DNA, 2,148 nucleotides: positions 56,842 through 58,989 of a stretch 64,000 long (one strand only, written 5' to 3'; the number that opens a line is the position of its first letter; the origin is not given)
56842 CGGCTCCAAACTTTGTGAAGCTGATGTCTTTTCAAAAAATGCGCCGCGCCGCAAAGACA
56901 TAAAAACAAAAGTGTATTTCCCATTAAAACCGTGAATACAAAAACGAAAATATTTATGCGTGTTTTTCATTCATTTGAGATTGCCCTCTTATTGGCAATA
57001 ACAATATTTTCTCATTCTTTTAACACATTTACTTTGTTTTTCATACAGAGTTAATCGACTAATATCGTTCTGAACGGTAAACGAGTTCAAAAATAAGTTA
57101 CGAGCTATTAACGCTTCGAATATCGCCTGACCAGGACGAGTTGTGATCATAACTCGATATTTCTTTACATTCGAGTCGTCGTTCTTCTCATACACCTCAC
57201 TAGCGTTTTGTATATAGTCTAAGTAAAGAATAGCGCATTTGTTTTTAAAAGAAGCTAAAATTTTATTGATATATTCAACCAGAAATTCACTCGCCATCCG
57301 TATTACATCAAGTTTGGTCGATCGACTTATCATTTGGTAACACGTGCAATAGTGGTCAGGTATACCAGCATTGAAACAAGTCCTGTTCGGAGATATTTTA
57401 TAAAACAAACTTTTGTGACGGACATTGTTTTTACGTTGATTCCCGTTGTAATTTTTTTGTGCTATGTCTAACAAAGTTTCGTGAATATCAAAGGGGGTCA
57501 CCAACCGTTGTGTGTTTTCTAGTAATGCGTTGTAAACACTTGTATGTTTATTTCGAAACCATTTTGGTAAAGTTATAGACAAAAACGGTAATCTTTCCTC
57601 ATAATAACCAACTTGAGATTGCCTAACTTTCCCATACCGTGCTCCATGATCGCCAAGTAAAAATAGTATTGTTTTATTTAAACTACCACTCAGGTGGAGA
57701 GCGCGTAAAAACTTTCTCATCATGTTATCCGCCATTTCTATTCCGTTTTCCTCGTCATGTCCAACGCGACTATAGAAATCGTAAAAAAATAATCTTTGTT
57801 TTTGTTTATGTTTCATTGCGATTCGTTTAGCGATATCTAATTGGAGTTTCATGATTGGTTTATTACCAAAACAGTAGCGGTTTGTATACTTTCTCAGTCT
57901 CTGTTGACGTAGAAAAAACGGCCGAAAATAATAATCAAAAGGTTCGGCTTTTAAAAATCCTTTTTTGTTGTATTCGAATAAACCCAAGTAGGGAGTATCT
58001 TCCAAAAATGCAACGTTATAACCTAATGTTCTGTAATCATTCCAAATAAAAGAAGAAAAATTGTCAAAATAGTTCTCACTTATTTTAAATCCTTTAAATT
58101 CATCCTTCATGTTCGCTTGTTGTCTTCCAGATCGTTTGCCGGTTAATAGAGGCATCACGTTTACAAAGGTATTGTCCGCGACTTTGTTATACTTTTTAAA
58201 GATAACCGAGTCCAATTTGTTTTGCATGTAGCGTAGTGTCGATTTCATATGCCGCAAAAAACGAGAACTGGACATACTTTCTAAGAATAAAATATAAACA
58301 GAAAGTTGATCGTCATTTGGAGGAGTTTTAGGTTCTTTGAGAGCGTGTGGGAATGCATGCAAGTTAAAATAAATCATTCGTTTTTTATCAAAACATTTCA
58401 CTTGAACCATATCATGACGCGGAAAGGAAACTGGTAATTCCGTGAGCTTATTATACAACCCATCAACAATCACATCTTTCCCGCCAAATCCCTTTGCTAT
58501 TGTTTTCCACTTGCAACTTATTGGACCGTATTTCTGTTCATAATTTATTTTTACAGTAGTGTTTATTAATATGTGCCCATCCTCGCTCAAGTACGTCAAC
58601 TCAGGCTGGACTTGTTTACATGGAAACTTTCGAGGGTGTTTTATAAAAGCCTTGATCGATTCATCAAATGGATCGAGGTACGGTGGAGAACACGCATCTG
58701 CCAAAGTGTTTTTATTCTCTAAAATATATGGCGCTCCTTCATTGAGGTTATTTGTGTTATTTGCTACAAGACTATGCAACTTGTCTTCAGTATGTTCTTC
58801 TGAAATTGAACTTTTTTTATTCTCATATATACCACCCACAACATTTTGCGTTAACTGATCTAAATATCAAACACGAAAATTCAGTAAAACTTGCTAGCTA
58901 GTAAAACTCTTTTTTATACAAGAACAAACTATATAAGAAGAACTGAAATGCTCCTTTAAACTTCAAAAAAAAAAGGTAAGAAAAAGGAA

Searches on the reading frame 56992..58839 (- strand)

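Call 52: search_protein_families(library=pfam, proteins=[window:56992-58839:-], max_evalue=0.01)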
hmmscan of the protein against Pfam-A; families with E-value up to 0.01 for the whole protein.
window:56992-58839:- (616 aa): 2 families
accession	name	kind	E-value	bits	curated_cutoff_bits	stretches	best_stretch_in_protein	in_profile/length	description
PF02995.22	DUF229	-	1.5e-102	344.4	25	1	142-543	83-495/496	Protein of unknown function (DUF229)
PF00884.28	Sulfatase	-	0.00016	21.6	25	1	365-460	208-299/301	Sulfatase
